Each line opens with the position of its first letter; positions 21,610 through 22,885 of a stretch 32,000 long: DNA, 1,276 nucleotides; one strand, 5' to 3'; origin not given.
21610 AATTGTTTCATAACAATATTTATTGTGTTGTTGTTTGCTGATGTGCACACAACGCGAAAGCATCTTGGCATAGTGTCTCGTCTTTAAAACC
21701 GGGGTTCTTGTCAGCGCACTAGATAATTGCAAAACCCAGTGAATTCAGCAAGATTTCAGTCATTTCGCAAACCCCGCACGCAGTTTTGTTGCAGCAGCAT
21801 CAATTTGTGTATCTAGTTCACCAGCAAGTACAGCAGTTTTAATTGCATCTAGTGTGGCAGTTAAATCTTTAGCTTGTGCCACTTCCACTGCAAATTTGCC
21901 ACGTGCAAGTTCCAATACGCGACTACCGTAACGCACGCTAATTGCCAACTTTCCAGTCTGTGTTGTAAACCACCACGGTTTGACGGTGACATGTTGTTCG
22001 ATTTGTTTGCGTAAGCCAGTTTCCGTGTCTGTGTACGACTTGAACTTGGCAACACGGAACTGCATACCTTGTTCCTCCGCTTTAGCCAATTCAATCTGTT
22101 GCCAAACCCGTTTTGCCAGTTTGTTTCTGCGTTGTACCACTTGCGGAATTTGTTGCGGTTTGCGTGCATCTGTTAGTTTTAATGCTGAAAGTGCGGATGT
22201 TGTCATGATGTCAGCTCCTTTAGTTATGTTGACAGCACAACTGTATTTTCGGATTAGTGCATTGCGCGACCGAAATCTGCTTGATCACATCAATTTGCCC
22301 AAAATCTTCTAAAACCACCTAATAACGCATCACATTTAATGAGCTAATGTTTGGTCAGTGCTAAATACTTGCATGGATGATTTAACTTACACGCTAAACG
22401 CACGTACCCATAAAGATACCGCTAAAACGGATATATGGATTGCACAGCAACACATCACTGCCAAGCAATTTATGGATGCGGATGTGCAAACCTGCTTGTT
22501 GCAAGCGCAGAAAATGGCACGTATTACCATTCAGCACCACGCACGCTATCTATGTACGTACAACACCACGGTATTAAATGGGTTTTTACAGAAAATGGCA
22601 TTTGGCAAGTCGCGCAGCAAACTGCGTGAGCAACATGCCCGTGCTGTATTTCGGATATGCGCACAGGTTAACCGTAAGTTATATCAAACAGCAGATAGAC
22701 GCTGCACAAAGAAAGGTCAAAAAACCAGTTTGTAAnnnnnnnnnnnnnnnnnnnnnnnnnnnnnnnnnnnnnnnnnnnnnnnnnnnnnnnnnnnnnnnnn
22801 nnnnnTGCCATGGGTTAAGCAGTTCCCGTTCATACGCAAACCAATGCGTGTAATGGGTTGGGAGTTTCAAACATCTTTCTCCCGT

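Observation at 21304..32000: Two related islands flank porin 2 in mirror orientation, with both integrases abutting the porin and reading outward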

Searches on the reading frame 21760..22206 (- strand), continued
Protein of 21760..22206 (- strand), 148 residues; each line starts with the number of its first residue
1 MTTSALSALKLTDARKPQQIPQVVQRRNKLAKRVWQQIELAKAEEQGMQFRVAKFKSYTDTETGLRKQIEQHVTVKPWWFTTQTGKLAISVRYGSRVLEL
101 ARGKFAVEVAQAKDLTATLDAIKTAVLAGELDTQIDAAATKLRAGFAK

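Call 61: predict_structure(alignment_id=A1)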
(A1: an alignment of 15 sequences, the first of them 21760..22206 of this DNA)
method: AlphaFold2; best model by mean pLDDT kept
length: 148 residues; sequences in the alignment: 15
mean_pLDDT: 80.7   pTM: 0.67
mean pLDDT of the five models: 80.7, 77.4, 67.0, 64.6, 63.6
residues with pLDDT >= 90: 18; 70-90: 109; 50-70: 17; < 50: 4
segments of 3 or more residues with pLDDT < 50: none
pLDDT, mean of each block of 10 residues (from residue 1): 67 65 86 91 85 81 83 85 88 83 82 87 89 80 51
secondary structure, 60 per line:
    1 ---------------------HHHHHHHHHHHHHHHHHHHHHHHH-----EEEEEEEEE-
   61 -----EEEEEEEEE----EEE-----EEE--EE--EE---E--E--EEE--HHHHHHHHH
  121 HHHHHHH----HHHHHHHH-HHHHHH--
elements in order: H22-45 E51-59 E66-74 E79-81 E87-89 E107-109 H112-127 H132-139 H141-146

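Call 66: fold_search(model_id=the predicted structure, library=pdb)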
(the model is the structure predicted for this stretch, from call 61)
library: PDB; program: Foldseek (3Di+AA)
matches with E <= 10: 289; with E <= 0.001: 0
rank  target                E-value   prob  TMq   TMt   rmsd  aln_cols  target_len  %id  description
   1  8t14_A                3.7e-01  0.14  0.18  0.09  13.1       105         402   12  ADP-bound Bcs1 (C7 symmetrized) (released 2024-06-05)
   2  1kfi_A                3.7e-01  0.10  0.15  0.06  14.3       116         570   10  Crystal Structure of the Exocytosis-Sensitive Phosphoprotein, pp63/Parafusin (phosphoglucomutase) from Paramecium (released 2002-01-16)
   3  8gqg_B                3.9e-01  0.54  0.15  0.06   8.2        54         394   17  Crystal structure of Thioloase from Pseudomonas aeruginosa PAO1 (released 2024-03-13)
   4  6u9w_A                4.5e-01  0.15  0.20  0.06  32.6        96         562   11  Cryo electron microscopy structure of the ATP-gated rat P2X7 ion channel in the ATP-bound, open state (released 2019-10-23)
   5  8z49_MODEL_1_A        4.7e-01  0.06  0.13  0.18  18.1       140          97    8  Solution Structure of DRB7.2 M, the dsRBD region of DRB7.2 (released 2025-04-23)
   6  4uxg_C                5.1e-01  0.12  0.13  0.06  13.1        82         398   17  Crystal structure of the carboxy-terminal region of the bacteriophage T4 proximal long tail fibre protein gp34, R32 na (released 2015-09-30)
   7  8t7u_A                5.7e-01  0.11  0.17  0.09  13.2       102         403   15  ADP-bound Bcs1 (unsymmetrized) (released 2024-06-05)
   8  8tby_A                6.5e-01  0.11  0.18  0.09  14.0       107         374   13  Apo Bcs1, unsymmetrized (released 2024-06-05)
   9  1kfq_A                7.8e-01  0.07  0.16  0.06  13.4       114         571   12  Crystal Structure of Exocytosis-Sensitive Phosphoprotein, pp63/parafusin (Phosphoglucomutse) from Paramecium. OPEN FOR (released 2002-01-16)
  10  2wu9_B                8.3e-01  0.16  0.14  0.06   9.9        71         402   21  Crystal structure of peroxisomal KAT2 from Arabidopsis thaliana (released 2010-05-12)
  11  8trj_A                8.3e-01  0.11  0.19  0.06  33.1       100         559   12  Cryo-EM structure of the rat P2X7 receptor in complex with the high-affinity agonist BzATP (released 2024-08-14)
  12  2wu9_A                1.1e+00  0.12  0.13  0.06   9.5        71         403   21  Crystal structure of peroxisomal KAT2 from Arabidopsis thaliana (released 2010-05-12)
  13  9c0i_A                1.2e+00  0.14  0.14  0.05  12.3        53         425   21  Structure of the DRT2 reverse transcriptase in complex with its non-coding RNA (released 2024-09-04)
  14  2c7y_A                1.3e+00  0.28  0.15  0.06   7.9        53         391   21  plant enzyme (released 2006-05-18)
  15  8e74_Z                1.3e+00  0.02  0.13  0.13  13.1       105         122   12  Mycobacterium tuberculosis RNAP paused elongation complex with NusG transcription factor (released 2023-03-22)
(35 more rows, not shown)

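Call 83: find_related_loci(query=A1, collection=viral_contigs, flank=10000)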
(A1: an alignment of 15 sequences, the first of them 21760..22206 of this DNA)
Query A1 (148 aa) in viral_contigs; peptide patterns used: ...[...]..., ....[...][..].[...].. (x = any residue, [..] = any of these).
61 stretches matched a pattern, but none encodes a relative of the query by tblastn (E <= 1e-3).

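Call 94: fold_search(model_id=the predicted structure, library=viral)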
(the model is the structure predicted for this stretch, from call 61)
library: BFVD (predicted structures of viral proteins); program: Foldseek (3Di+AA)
matches with E <= 10: 707; with E <= 0.001: 0
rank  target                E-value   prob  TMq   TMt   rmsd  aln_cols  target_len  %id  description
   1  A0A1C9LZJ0            4.1e-02  0.25  0.16  0.20  19.4       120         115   13  Uncharacterized protein [Arthrobacter phage Lucy]
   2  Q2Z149                5.0e-02  0.16  0.17  0.13  12.4       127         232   12  Uncharacterized protein [Pseudomonas phage EL]
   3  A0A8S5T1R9            7.7e-02  0.75  0.18  0.36  17.9        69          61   16  Flagellar and Swarming motility protein (Fragment) [Siphoviridae sp. ctiJm4]
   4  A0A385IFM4            8.2e-02  0.69  0.17  0.32  14.2        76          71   13  Uncharacterized protein [Pectobacterium phage Lelidair]
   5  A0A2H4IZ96            8.2e-02  0.47  0.19  0.18  14.9       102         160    9  Uncharacterized protein [uncultured Caudovirales phage]
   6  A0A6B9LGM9            8.2e-02  0.35  0.17  0.26  17.2        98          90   13  Uncharacterized protein [Arthrobacter phage LilStuart]
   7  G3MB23                9.9e-02  0.33  0.26  0.28  20.5       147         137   14  Gp643 [Bacillus phage G]
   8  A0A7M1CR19            1.2e-01  0.25  0.23  0.25  16.1       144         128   10  (no name in the UniProt tables at hand)
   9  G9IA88                1.4e-01  0.30  0.27  0.28  12.9       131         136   16  (no name in the UniProt tables at hand)
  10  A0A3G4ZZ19            1.4e-01  0.28  0.26  0.22  23.7       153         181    9  Uncharacterized protein [Gaeavirus sp.]
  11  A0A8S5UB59            1.4e-01  0.14  0.15  0.24  13.9       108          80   11  Uncharacterized protein [Siphoviridae sp. ct8Cp41]
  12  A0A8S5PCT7            1.7e-01  0.30  0.19  0.32  14.8       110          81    7  Uncharacterized protein [Siphoviridae sp. ctorp6]
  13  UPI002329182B         2.0e-01  0.60  0.32  0.41   9.5       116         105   16  (no name look-up for this kind of identifier)
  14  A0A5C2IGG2            2.1e-01  0.51  0.20  0.25  12.1       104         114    9  (no name in the UniProt tables at hand)
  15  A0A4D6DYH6            2.1e-01  0.21  0.24  0.30  12.9       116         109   14  Uncharacterized protein [Edwardsiella phage pEt-SU]
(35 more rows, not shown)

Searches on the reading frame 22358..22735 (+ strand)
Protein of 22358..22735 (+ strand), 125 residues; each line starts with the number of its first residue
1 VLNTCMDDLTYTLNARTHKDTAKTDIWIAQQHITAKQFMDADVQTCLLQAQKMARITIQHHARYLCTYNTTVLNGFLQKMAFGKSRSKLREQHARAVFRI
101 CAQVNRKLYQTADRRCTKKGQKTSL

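Call 6: search_protein_families(library=ncbifam, max_evalue=0.01, proteins=[window:22358-22735:+])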
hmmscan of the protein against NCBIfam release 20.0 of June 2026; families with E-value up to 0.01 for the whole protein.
window:22358-22735:+ (125 aa): 0 families

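Call 12: search_protein_families(library=phrogs, max_evalue=0.01, proteins=[window:22358-22735:+])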
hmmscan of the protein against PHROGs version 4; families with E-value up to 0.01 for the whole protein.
window:22358-22735:+ (125 aa): 0 families

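Call 13: search_protein_families(library=padloc, max_evalue=0.01, proteins=[window:22358-22735:+])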
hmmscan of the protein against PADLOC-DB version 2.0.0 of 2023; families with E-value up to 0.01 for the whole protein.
window:22358-22735:+ (125 aa): 0 families

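Call 82: search_protein_families(library=pfam, max_evalue=0.01, proteins=[window:22358-22735:+])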
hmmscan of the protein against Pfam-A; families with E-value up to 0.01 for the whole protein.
window:22358-22735:+ (125 aa): 0 families

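Call 89: search_protein_families(library=pfam, max_evalue=5, proteins=[window:22358-22735:+])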
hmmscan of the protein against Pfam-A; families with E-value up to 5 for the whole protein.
window:22358-22735:+ (125 aa): 2 families
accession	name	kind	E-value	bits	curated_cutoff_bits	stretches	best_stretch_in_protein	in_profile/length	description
PF20786.2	DUF6840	-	0.059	14.2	26.8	1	11-90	4-82/92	Family of unknown function (DUF6840)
PF13470.12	PIN_3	-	0.34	12.2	27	1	4-70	41-114/115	PIN domain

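Call 91: find_homologous_proteins(query=window:22358-22735:+, max_evalue=0.001)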
Query window:22358-22735:+ (125 aa): 10 proteins with E <= 0.001 among 10 candidates.
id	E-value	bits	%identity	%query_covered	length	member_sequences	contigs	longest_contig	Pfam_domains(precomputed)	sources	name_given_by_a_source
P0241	1.9e-67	243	93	96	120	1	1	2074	-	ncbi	-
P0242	1.2e-66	240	93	96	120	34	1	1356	-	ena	-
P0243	1.1e-50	188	75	96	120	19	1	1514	-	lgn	-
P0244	1.2e-50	188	78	87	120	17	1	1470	-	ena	-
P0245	9.9e-48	179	78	84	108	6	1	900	-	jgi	jgi:hypothetical protein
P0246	7.1e-45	170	74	88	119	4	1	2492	-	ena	-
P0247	1.5e-38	150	71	84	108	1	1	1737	-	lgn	-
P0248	4.5e-37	145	71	75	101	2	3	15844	-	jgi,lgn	jgi:hypothetical protein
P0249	1.2e-36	143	73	74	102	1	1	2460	-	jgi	jgi:hypothetical protein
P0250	1.9e-17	82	48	84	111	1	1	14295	-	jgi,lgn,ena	-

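Call 99: predict_structure(alignment_id=A6)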
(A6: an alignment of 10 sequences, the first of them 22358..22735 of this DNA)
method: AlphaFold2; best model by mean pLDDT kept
length: 125 residues; sequences in the alignment: 10
mean_pLDDT: 56.9   pTM: 0.47
mean pLDDT of the five models: 56.9, 52.7, 42.1, 41.9, 41.1
residues with pLDDT >= 90: 0; 70-90: 12; 50-70: 74; < 50: 39
segments of 3 or more residues with pLDDT < 50: 1-16, 30-40, 120-125
pLDDT, mean of each block of 10 residues (from residue 1): 40 48 51 45 63 69 68 65 55 69 67 53 36
secondary structure, 60 per line:
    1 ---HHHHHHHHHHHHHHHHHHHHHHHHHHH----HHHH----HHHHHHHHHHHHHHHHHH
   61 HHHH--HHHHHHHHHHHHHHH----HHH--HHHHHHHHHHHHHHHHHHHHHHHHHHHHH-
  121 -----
elements in order: H4-30 H35-38 H43-64 H67-81 H91-119
